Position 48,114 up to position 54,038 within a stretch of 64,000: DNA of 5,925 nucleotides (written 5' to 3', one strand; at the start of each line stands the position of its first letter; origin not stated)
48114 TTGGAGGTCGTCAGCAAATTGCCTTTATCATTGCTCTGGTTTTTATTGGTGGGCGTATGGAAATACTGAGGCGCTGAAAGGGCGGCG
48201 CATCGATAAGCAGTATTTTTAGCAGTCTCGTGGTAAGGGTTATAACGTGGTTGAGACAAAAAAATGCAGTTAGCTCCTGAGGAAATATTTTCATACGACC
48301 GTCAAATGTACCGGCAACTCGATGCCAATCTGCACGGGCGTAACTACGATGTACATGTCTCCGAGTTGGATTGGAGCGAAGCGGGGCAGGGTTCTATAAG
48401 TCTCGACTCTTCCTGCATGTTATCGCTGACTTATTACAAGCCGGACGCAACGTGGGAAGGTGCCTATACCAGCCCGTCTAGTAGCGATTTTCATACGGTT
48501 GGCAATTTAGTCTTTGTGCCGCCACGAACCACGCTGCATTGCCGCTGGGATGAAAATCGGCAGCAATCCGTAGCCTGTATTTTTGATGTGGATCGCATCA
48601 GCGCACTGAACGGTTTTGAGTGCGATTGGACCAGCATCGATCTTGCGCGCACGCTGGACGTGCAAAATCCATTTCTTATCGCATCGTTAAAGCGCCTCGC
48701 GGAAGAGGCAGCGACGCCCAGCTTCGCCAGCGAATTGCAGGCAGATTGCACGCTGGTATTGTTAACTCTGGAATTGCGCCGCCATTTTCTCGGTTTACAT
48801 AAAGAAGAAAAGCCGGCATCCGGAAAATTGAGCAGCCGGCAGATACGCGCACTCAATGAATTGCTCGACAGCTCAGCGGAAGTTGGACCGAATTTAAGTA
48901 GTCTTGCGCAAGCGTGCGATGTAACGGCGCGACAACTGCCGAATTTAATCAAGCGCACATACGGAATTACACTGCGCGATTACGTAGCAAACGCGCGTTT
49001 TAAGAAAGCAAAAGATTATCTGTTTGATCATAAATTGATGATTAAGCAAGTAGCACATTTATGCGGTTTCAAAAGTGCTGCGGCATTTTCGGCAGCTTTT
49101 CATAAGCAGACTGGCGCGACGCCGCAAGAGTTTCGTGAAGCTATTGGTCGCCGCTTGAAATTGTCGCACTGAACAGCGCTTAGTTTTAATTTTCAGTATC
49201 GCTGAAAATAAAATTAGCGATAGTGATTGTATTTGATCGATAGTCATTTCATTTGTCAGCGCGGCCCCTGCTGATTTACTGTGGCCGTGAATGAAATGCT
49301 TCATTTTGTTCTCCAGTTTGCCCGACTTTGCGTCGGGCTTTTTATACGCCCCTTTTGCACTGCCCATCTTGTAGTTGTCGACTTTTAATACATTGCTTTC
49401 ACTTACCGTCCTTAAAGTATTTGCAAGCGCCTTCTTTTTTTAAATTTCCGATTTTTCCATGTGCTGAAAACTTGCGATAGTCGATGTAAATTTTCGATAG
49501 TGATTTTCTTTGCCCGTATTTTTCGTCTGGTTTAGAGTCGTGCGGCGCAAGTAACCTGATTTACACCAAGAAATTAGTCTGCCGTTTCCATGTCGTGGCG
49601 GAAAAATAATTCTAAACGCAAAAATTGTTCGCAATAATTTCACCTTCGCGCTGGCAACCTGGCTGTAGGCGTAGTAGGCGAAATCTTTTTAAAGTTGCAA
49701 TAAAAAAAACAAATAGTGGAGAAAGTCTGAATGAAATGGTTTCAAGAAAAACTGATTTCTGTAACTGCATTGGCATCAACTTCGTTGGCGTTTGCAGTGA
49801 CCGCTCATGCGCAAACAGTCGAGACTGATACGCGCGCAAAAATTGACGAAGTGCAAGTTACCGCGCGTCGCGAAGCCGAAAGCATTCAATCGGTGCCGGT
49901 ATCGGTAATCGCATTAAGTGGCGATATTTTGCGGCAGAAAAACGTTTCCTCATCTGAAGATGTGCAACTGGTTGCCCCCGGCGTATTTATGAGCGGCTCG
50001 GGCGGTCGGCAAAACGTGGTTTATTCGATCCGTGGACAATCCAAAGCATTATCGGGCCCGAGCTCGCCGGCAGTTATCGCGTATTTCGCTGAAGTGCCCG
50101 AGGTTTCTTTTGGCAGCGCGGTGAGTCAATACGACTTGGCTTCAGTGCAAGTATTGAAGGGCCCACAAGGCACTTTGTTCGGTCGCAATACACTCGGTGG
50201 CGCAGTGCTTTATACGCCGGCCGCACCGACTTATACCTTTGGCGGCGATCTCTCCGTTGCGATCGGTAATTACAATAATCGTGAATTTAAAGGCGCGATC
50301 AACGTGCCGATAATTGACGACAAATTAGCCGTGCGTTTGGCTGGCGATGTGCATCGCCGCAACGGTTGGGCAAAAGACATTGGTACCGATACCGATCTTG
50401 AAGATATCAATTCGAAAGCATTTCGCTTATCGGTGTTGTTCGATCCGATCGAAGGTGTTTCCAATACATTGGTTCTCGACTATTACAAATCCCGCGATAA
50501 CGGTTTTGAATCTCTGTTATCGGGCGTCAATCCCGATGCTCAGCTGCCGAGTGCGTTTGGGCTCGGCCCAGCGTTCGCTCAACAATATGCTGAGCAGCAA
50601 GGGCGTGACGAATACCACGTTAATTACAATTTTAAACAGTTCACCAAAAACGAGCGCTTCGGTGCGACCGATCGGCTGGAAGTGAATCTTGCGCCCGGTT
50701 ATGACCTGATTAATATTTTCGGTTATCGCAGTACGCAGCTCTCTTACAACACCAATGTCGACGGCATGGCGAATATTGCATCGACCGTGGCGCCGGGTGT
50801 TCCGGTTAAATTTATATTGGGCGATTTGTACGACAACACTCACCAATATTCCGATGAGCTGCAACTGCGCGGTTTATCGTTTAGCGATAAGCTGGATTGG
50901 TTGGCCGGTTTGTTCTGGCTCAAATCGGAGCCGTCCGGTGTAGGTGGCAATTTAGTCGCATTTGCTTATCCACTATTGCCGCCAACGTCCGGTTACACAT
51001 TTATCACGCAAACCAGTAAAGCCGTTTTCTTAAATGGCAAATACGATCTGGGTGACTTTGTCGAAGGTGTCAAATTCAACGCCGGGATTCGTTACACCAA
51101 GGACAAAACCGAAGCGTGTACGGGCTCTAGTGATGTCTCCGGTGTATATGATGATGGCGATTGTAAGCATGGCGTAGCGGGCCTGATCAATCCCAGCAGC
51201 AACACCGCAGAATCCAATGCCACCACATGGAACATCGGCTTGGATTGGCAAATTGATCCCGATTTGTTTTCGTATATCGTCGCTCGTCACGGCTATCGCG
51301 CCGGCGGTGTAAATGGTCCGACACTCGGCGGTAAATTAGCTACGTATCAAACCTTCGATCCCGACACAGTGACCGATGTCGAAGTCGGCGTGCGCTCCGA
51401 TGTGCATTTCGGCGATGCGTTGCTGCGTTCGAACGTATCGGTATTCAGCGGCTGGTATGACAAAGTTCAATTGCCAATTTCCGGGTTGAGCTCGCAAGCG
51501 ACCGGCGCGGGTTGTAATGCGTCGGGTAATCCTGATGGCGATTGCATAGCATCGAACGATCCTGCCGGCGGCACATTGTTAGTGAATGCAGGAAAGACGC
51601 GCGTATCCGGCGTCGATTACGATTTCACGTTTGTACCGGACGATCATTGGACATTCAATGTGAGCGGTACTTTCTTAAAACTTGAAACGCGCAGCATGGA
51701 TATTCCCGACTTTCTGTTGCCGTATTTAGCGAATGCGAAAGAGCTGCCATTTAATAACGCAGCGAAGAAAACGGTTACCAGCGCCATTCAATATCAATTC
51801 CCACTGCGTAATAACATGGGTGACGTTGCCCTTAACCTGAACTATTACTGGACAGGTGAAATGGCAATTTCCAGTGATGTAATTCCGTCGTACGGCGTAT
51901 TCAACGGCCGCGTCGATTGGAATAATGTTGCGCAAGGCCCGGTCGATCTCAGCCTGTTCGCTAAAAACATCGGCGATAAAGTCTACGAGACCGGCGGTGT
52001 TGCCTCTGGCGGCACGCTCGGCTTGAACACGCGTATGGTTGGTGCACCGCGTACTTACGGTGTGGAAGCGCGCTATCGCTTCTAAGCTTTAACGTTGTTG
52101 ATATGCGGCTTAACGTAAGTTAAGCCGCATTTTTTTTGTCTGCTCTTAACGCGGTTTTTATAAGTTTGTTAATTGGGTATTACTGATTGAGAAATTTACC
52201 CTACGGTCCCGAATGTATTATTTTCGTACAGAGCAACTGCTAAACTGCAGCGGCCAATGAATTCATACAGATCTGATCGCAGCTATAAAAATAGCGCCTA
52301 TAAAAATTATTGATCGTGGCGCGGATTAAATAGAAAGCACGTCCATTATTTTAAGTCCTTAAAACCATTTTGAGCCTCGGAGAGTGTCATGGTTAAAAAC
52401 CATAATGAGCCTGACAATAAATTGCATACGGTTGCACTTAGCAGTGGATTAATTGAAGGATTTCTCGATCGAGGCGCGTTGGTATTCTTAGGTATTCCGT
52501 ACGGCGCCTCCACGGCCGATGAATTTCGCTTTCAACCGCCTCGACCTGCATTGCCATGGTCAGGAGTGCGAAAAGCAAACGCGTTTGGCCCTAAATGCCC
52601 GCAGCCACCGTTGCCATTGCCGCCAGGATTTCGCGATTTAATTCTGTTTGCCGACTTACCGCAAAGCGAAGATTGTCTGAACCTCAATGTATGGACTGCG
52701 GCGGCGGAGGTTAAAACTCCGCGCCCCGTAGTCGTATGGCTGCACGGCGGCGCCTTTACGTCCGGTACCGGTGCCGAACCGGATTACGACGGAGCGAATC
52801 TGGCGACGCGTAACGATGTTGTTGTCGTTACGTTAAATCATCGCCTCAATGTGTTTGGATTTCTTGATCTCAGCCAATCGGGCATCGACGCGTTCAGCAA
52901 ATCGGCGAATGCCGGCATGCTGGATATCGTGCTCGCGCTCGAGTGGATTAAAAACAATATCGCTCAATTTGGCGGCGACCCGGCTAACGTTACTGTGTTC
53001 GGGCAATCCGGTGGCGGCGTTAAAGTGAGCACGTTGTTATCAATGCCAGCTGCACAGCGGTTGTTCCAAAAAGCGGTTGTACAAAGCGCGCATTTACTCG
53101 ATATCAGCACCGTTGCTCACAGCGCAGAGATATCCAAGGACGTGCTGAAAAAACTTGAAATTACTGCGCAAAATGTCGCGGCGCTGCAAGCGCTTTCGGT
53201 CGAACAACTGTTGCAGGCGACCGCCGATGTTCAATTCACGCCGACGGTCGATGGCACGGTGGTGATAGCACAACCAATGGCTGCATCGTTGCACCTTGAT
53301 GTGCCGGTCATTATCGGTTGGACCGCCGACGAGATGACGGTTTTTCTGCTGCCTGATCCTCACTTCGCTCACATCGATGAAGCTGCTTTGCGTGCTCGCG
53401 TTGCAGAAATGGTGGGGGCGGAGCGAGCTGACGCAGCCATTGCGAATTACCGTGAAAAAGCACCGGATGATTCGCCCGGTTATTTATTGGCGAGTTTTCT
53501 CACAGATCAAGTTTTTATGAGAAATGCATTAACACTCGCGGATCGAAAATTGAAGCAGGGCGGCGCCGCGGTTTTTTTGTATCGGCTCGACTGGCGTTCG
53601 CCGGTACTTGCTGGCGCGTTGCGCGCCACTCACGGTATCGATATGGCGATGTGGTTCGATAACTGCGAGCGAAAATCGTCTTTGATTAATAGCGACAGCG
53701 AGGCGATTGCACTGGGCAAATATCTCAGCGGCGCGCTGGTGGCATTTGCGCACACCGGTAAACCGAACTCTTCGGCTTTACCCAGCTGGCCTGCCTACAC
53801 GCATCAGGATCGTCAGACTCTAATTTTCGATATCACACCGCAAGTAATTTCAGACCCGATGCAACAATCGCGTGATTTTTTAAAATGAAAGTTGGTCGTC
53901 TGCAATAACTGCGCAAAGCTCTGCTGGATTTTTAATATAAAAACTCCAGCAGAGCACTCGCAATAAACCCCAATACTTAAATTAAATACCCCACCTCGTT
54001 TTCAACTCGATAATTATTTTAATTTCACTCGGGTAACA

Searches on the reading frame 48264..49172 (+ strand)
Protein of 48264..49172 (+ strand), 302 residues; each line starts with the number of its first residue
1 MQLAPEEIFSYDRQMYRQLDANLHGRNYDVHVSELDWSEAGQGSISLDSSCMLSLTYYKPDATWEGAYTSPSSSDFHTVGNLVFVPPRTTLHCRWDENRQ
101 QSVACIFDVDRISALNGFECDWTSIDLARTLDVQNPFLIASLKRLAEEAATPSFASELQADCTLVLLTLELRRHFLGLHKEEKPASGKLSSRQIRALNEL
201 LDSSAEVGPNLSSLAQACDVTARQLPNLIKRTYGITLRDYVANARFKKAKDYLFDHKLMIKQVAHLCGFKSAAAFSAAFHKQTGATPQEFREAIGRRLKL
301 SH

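Call 9: search_protein_families(library=pfam, proteins=[window:48264-49172:+])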
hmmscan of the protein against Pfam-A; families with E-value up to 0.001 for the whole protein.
window:48264-49172:+ (302 aa): 2 families
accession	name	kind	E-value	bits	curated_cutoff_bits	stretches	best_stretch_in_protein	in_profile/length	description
PF12833.13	HTH_18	-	5.4e-19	68.7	33.6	1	214-292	1-79/80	Helix-turn-helix domain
PF00165.29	HTH_AraC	-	1.2e-08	35.3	26.6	1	255-291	6-41/42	Bacterial regulatory helix-turn-helix proteins, AraC family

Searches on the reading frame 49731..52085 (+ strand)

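Call 9: search_protein_families(library=pfam, proteins=[window:49731-52085:+])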
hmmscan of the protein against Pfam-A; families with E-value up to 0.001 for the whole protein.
window:49731-52085:+ (784 aa): 1 family
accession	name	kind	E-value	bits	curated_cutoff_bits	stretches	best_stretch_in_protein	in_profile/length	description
PF07715.20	Plug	-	2.8e-09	37.9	23.9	1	52-158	2-107/107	TonB-dependent Receptor Plug Domain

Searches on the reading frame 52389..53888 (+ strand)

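Call 9: search_protein_families(library=pfam, proteins=[window:52389-53888:+])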
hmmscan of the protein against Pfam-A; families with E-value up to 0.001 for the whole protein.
window:52389-53888:+ (499 aa): 3 families
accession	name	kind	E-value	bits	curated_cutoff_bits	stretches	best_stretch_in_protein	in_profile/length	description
PF00135.34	COesterase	-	2e-95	321.2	27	1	14-489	4-506/515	Carboxylesterase family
PF20434.5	BD-FAE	-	4.9e-10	39.7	26.8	1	106-230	7-119/215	BD-FAE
PF07859.19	Abhydrolase_3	-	1e-08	35.7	25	1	174-271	46-144/210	alpha/beta hydrolase fold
